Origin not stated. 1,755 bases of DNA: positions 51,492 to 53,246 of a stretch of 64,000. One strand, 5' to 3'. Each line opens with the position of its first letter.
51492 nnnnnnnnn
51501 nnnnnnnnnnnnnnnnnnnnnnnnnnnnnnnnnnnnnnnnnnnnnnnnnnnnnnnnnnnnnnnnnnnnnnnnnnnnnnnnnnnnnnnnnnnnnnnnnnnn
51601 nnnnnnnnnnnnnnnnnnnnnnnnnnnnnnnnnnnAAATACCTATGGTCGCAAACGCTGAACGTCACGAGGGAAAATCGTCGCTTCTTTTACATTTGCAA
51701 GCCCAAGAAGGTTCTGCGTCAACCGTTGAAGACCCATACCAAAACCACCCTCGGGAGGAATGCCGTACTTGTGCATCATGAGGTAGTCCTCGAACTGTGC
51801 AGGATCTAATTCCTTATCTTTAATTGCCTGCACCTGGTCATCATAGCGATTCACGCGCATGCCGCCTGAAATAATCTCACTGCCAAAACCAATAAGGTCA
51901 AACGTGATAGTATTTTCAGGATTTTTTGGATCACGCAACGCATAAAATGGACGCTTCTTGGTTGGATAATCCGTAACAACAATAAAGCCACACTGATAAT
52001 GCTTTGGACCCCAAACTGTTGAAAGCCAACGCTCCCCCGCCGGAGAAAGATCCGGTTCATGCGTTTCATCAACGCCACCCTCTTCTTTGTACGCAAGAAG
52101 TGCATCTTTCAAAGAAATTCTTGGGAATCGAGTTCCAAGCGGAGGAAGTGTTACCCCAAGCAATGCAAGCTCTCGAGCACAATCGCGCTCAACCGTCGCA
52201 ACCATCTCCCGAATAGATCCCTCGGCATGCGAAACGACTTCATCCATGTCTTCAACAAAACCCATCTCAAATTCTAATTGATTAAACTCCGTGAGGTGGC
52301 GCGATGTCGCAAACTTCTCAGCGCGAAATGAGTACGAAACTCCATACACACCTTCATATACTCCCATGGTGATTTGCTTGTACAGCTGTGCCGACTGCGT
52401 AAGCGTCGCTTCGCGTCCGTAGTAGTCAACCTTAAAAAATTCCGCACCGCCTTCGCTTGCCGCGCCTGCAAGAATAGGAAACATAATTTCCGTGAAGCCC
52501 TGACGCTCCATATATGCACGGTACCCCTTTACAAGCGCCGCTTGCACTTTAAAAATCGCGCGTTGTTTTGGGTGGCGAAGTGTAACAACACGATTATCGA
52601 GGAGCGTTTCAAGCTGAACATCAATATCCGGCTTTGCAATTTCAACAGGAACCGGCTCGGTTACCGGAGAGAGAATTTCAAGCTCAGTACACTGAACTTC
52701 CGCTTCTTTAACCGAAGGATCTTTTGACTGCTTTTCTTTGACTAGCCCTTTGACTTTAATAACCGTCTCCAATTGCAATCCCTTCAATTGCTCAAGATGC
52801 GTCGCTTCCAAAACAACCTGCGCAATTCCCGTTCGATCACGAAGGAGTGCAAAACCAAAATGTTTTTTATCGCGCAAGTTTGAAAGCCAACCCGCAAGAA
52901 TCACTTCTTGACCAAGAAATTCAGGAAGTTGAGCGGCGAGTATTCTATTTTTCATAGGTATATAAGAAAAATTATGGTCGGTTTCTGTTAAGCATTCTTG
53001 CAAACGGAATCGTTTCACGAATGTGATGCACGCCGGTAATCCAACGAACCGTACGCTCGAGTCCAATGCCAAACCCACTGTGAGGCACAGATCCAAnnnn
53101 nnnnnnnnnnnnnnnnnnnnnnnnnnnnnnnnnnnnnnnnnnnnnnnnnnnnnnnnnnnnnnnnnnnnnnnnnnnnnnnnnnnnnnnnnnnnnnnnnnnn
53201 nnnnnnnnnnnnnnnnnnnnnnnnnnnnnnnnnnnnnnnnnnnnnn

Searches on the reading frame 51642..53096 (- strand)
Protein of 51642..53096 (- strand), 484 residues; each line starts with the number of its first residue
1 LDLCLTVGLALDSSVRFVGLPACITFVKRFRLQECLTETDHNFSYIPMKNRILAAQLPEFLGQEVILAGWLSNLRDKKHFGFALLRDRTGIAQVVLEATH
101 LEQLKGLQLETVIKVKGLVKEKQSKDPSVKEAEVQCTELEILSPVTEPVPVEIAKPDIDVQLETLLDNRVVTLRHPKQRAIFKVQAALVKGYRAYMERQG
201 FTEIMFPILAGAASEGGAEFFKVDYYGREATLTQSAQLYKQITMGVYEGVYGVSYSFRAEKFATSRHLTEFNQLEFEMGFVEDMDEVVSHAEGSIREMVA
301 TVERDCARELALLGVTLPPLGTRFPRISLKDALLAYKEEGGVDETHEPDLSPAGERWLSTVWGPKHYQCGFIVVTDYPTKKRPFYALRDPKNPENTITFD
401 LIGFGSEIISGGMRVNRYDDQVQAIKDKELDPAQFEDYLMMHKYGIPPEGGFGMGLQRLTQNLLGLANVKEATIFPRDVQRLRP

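Call 88: search_protein_families(library=pfam, proteins=[window:51642-53096:-], max_evalue=0.00001)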
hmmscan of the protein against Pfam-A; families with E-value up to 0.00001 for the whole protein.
window:51642-53096:- (484 aa): 2 families
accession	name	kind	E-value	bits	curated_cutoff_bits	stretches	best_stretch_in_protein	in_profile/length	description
PF00152.25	tRNA-synt_2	-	2.7e-69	234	25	1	163-478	3-307/308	tRNA synthetases class II (D, K and N)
PF01336.31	tRNA_anti-codon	-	9.6e-14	51.5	27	1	65-142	1-75/75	OB-fold nucleic acid binding domain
